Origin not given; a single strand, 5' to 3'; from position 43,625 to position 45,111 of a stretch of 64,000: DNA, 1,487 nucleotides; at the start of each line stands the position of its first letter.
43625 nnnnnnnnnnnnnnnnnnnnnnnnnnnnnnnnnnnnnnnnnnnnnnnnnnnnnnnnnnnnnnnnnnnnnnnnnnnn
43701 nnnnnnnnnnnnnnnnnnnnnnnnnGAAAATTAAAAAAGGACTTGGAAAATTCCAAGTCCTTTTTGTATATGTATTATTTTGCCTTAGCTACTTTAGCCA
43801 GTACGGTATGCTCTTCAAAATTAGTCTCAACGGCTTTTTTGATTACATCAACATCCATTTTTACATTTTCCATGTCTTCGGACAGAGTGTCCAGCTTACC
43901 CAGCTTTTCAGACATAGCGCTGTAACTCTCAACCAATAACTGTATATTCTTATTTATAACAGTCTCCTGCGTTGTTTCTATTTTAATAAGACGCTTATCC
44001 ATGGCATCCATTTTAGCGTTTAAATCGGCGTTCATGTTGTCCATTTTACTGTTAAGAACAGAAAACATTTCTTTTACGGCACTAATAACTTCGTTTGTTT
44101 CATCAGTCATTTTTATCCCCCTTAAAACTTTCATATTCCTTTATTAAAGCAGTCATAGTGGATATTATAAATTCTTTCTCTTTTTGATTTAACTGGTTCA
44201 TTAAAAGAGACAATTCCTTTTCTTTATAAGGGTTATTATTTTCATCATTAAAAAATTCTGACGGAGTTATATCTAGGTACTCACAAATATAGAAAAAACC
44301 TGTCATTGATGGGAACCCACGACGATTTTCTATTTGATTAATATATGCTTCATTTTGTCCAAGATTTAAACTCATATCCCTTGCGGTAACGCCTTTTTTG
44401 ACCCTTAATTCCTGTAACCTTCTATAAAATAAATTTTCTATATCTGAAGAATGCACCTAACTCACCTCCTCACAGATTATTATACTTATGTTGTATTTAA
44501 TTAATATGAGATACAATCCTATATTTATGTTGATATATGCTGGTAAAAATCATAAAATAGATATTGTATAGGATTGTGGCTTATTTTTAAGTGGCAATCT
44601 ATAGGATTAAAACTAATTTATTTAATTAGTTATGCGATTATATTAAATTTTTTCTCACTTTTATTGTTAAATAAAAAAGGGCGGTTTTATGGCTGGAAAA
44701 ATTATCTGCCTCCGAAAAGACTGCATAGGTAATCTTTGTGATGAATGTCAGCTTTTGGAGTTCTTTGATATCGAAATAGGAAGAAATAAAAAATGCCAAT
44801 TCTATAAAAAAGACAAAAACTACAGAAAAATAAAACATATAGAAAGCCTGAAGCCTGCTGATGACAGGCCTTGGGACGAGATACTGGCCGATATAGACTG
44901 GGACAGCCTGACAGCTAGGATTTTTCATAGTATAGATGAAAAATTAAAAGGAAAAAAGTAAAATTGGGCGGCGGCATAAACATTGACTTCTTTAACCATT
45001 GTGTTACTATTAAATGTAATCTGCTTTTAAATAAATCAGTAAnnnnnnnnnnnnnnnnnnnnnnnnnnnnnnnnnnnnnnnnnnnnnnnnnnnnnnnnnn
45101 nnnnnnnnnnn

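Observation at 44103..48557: Atypical 2-hydroxyacyl-CoA dehydratase module bracketed by an XRE regulator and a catalytically dead ImmA-like protein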

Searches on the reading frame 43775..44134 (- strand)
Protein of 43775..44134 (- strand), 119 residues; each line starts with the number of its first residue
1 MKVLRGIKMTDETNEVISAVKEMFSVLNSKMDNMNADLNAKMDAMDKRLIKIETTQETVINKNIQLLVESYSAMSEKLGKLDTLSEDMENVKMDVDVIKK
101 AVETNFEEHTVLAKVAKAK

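Call 3: search_protein_families(library=pfam, proteins=[window:43775-44134:-], max_evalue=0.1)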
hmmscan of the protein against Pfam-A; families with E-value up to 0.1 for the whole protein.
window:43775-44134:- (119 aa): 14 families
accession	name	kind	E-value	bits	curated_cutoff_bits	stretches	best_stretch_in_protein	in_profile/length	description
PF06825.17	HSBP1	-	7.5e-05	22.9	28.6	1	15-55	2-42/51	Heat shock factor binding protein 1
PF01997.21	Translin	-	0.00071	20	25.9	1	12-55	156-197/205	Translin family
PF15821.10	DUF4709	-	0.0096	16.8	27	0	79-109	34-64/110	Domain of unknown function (DUF4709)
PF10475.15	Vps54_N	-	0.013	15.3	27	1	39-110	27-98/291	Vacuolar-sorting protein 54, of GARP complex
PF14661.11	HAUS6_N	-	0.014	15.5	26.4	1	12-94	129-214/233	HAUS augmin-like complex subunit 6 N-terminus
PF05531.17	NPV_P10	-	0.02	15.8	29.8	0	17-55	13-57/75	Nucleopolyhedrovirus P10 protein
PF10392.15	COG5_N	-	0.02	15.5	31.2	1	28-110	21-103/132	Conserved oligomeric Golgi complex subunit 5, N-terminal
PF04728.18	LPP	-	0.023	15.4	29.1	0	80-103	1-24/53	Lipoprotein leucine-zipper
PF23874.1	Phage_Hfq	-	0.026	15.1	24.2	1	39-92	37-91/98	Hfq-like protein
PF05823.17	Gp-FAR-1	-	0.034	15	29.2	0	9-117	35-123/149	Nematode fatty acid retinoid binding protein (Gp-FAR-1)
PF08702.15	Fib_alpha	-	0.042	14.5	29.9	1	9-84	50-124/143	Fibrinogen alpha/beta chain family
PF01442.23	Apolipoprotein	-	0.046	13.9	90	1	21-108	25-114/190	Apolipoprotein A1/A4/E domain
PF07011.16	Elf4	-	0.056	13.8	27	0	60-81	53-74/83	Early Flowering 4 domain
PF04799.18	Fzo_mitofusin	-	0.068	13.1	27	1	15-58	94-137/161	fzo-like conserved region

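Call 4: search_protein_families(library=ncbifam, proteins=[window:43775-44134:-], max_evalue=0.1)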
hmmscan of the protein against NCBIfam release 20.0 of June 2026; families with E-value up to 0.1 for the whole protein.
window:43775-44134:- (119 aa): 5 families
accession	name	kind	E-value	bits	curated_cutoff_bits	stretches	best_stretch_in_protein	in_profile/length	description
NF052504.1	sll1863_fam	domain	0.00097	19.3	35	1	30-108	8-87/93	sll1863 family stress response protein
NF045487.1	ASRP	equivalog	0.0024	16.5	300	1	11-110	386-484/593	archaea-specific SMC-related protein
NF047515.1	SpiroCoCo_C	equivalog_domain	0.0057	15.9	125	1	29-102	69-137/313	SpiroCoCo family coiled-coil protein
NF033927.1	alph_xenorhab_B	subfamily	0.007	15.8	40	1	6-103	25-118/223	alpha-xenorhabdolysin family binary toxin subunit B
NF048001.1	GTP_morpho_1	equivalog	0.053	13.3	50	0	20-57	4-41/70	GTA head formation protein, RCAP_rcc01685 family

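Call 40: search_dna_similar(query=window:43775-44110:-, collection=phages, mode=protein, max_evalue=0.001, max_rows=10)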
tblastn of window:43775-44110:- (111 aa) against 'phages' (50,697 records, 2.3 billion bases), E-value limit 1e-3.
No match.

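Call 60: find_related_loci(query=window:43775-44110:-, collection=viral_contigs, flank=5000)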
Query window:43775-44110:- (111 aa) in viral_contigs; peptide patterns used: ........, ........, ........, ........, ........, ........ (x = any residue, [..] = any of these).
7 stretches matched a pattern, but none encodes a relative of the query by tblastn (E <= 1e-3).

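Call 69: search_protein_families(library=padloc, proteins=[window:43775-44110:-], max_evalue=0.01)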
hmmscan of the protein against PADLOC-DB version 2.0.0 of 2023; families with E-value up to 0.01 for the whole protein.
window:43775-44110:- (111 aa): 1 family
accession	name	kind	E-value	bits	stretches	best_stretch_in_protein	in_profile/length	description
PDLC02767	SspB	-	0.0087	13.7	1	24-85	129-190/295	SspB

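Call 70: search_protein_families(library=phrogs, proteins=[window:43775-44110:-], max_evalue=0.01)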
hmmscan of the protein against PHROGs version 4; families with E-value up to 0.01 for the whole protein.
window:43775-44110:- (111 aa): 0 families

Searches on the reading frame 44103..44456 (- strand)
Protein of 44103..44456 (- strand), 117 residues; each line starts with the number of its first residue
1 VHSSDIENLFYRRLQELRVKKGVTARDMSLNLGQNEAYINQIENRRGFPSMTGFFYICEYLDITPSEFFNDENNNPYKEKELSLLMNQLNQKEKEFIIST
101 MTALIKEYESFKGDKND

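Call 3: search_protein_families(library=pfam, proteins=[window:44103-44456:-], max_evalue=0.1)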
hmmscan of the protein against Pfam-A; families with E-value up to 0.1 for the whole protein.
window:44103-44456:- (117 aa): 5 families
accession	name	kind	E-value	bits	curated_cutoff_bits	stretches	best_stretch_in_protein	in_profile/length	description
PF12844.13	HTH_19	-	1.5e-06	28.5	30.2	1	12-72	2-62/64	Helix-turn-helix domain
PF01381.28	HTH_3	-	0.00015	22.2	23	1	14-68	1-55/55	Helix-turn-helix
PF13560.12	HTH_31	-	0.00048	20.8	27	1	12-67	4-60/64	Helix-turn-helix domain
PF13443.12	HTH_26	-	0.002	18.8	22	1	13-71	1-60/63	Cro/C1-type HTH DNA-binding domain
PF13413.12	HTH_25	-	0.067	13.5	24.6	1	13-46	1-34/62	Helix-turn-helix domain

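Call 4: search_protein_families(library=ncbifam, proteins=[window:44103-44456:-], max_evalue=0.1)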
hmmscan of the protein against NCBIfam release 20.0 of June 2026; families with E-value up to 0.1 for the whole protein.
window:44103-44456:- (117 aa): 10 families
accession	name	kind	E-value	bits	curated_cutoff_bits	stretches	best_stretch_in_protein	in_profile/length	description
NF041951.1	phage_RstR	subfamily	4.1e-07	30.2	80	1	10-109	3-104/108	RstR family transcriptional repressor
NF006015.0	PRK08154.1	subfamily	0.00014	21.2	204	1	12-105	33-123/314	anaerobic benzoate catabolism transcriptional regulator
NF047948.1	male_kill_WMK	equivalog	0.00053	19.5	300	1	11-96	164-250/300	WO male-killing family protein Wmk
NF007408.0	PRK09943.1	equivalog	0.00078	19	211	1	11-75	9-73/185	HTH-type transcriptional regulator PuuR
NF007257.0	PRK09706.1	subfamily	0.0047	16.7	101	1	9-97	5-93/135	transcriptional repressor DicA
NF052239.1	antitox_spr1629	equivalog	0.011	14.9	335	1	12-91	5-87/377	spr1629 family repressor/antitoxin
TIGR00270.2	TIGR00270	equivalog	0.032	14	110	1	6-70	72-136/159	multiprotein bridging factor aMBF1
NF038139.1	Reg_Aceta_RamB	equivalog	0.04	12.5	700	1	13-75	6-67/465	acetate metabolism transcriptional regulator RamB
NF007271.0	PRK09726.1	equivalog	0.087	12.8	79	0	14-64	17-67/88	type II toxin-antitoxin system antitoxin HipB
NF041677.1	trans_regClgR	equivalog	0.088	12.9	170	0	14-93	13-92/113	transcriptional regulator ClgR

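Call 29: find_encoding_contigs(protein=window:44103-44456:-, flank=10000, max_places=6)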
Protein window:44103-44456:- (117 aa): 24 contigs read that carry it; 3 places shown.
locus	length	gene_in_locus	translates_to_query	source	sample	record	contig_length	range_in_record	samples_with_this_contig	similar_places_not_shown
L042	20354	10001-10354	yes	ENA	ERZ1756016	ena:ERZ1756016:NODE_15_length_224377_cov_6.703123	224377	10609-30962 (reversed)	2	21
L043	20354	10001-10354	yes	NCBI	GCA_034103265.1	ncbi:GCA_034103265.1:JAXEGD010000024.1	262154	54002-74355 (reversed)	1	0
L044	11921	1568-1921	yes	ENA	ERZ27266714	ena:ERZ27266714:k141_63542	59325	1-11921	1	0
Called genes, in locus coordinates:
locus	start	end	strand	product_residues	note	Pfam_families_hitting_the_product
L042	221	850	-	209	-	PF01865:PhoU_div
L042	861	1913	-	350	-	PF01384:PHO4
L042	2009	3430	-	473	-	PF00392:GntR, PF00155:Aminotran_1_2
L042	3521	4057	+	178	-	PF07155:ECF-ribofla_trS, PF12822:ECF_trnsprt (weak)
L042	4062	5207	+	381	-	PF00266:Aminotran_5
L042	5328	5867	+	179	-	-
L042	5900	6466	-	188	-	-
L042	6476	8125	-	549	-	PF06050:HGD-D, PF01869:BcrAD_BadFG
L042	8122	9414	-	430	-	PF06050:HGD-D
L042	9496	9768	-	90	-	-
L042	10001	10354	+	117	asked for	PF12844:HTH_19 (weak)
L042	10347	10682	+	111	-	-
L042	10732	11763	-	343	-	PF01212:Beta_elim_lyase, PF00266:Aminotran_5 (weak)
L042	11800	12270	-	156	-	PF04525:LOR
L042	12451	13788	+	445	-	PF01979:Amidohydro_1, PF07969:Amidohydro_3 (faint)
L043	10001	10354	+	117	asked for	PF12844:HTH_19 (weak)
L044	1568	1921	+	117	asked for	PF12844:HTH_19 (weak)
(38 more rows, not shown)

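Call 39: search_dna_similar(query=window:44103-44456:-, collection=phages, mode=protein, max_evalue=0.001, max_rows=10)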
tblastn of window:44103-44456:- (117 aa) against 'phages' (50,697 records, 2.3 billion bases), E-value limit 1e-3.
Records with a match: 26; places in all: 26; records where one place covers at least 80% of the query: 6.
Best place of each record, by identity: <60% 26.
By first word of the organism name: Bacteriophage 13; Blautia 3; Staphylococcus 2; Enterococcus 2; Faecalimonas 2; Listeria 2; Bacillus 2.
By host as written in the record: - 14; Blautia sp. 3; Staphylococcus aureus 2; Faecalimonas sp. 2; Listeria monocytogenes 2; Bacillus halmapalus DSM 29712 2; Enterococcus faecalis 1.
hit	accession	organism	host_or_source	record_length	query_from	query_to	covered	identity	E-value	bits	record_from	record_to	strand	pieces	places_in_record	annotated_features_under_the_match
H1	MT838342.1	Bacteriophage sp.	human fecal samples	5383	7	106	85%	51.0%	6e-22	95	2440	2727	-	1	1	record has no annotation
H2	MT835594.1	Bacteriophage sp.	human fecal samples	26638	7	104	84%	50.0%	2e-21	93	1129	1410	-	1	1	record has no annotation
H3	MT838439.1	Bacteriophage sp.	human fecal samples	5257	1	108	92%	43.5%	2e-24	101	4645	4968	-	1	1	record has no annotation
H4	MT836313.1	Bacteriophage sp.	human fecal samples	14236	7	104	84%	39.4%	3e-15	76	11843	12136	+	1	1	record has no annotation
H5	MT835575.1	Bacteriophage sp.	human fecal samples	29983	6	75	60%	52.1%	3e-15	76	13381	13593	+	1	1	record has no annotation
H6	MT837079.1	Bacteriophage sp.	human fecal samples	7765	2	76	64%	47.4%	7e-15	74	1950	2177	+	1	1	record has no annotation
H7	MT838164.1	Bacteriophage sp.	human fecal samples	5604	7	76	60%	48.6%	3e-15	76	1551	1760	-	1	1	record has no annotation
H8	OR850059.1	Staphylococcus phage SA 1298 Kay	Staphylococcus aureus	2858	13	112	85%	30.0%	1e-6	50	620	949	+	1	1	record has no annotation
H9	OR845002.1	Staphylococcus phage SA 1306 Kay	Staphylococcus aureus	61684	13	112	85%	30.0%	1e-6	50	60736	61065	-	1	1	record has no annotation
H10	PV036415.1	Blautia phage NatCom_2932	Blautia sp.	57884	13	104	79%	30.9%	4e-5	47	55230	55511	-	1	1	transcriptional repressor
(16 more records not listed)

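Call 61: find_related_loci(query=window:44103-44456:-, collection=viral_contigs, flank=5000)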
Query window:44103-44456:- (117 aa) in viral_contigs; peptide patterns used: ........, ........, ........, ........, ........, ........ (x = any residue, [..] = any of these).
8 stretches matched a pattern; 1 encode a relative of the query (tblastn E <= 1e-3); 1 distinct loci.
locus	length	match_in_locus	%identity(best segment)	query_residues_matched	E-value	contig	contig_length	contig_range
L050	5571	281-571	54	10-106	4e-32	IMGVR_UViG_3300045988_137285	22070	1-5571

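Call 69: search_protein_families(library=padloc, proteins=[window:44103-44456:-], max_evalue=0.01)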
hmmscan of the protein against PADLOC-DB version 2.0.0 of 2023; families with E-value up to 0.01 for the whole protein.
window:44103-44456:- (117 aa): 13 families
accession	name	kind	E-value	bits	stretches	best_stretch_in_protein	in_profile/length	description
PDLC02926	HTH_VI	-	2.2e-08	32.3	1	12-86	4-80/92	-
PDLC03954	RmrA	-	3e-06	24.4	1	3-95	4-96/380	-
PDLC03944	RmrA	-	1.6e-05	22.2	1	10-112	7-115/384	-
PDLC03947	RmrA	-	0.00011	19.2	1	8-81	10-83/383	-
PDLC03951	RmrA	-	0.00013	19.1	1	11-73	10-71/400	-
PDLC03664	Control_protein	-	0.00023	19.5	1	10-69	14-73/74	control protein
PDLC03949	RmrA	-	0.0014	15.6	1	12-83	5-75/363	-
PDLC03667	Control_protein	-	0.002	16.4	1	13-99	5-91/101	control protein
PDLC04142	capH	-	0.0022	17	1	6-97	3-91/103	capH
PDLC03945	RmrA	-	0.0027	14.9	1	12-81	5-77/394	-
PDLC04762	PDC-M64C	-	0.0046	15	0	11-41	29-59/97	-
PDLC03665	Control_protein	-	0.0051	15.1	1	4-70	3-72/77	control protein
PDLC03952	RmrA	-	0.0051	13.7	1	6-80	19-92/395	-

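Call 70: search_protein_families(library=phrogs, proteins=[window:44103-44456:-], max_evalue=0.01)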
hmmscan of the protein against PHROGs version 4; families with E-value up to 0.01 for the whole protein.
window:44103-44456:- (117 aa): 7 families
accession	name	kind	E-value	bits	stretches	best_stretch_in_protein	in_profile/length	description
phrog_2967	-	transcription regulation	6.1e-11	43.3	1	6-97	7-98/225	transcriptional regulator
phrog_8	-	transcription regulation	3.5e-10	40.9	1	2-101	69-159/346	transcriptional regulator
phrog_3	-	transcription regulation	3.7e-10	41.2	1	7-102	86-183/430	transcriptional repressor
phrog_4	-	transcription regulation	1.1e-05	25.6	1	10-89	137-205/400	transcriptional repressor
phrog_2439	-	transcription regulation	0.00011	22.2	1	12-110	10-107/367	transcriptional regulator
phrog_25488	-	unknown function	0.00099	19.8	1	12-101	9-97/197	-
phrog_1373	-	transcription regulation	0.0039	18.2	0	14-64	68-118/166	transcriptional regulator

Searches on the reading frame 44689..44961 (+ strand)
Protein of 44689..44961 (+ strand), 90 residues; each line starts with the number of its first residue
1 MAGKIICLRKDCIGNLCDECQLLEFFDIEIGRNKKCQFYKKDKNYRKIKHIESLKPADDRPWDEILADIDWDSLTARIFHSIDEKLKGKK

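Call 3: search_protein_families(library=pfam, proteins=[window:44689-44961:+], max_evalue=0.1)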
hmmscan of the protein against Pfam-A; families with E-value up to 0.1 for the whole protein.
window:44689-44961:+ (90 aa): 0 families

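Call 4: search_protein_families(library=ncbifam, proteins=[window:44689-44961:+], max_evalue=0.1)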
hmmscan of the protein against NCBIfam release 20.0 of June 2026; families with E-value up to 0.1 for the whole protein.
window:44689-44961:+ (90 aa): 0 families

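Call 63: search_protein_families(library=pfam, proteins=[window:44689-44961:+], max_evalue=0.05)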
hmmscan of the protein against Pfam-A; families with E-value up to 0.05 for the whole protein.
window:44689-44961:+ (90 aa): 0 families

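Call 69: search_protein_families(library=padloc, proteins=[window:44689-44961:+], max_evalue=0.01)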
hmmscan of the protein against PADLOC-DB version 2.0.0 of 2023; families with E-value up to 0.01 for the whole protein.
window:44689-44961:+ (90 aa): 0 families

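Call 70: search_protein_families(library=phrogs, proteins=[window:44689-44961:+], max_evalue=0.01)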
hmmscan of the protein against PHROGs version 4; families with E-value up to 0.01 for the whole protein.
window:44689-44961:+ (90 aa): 0 families
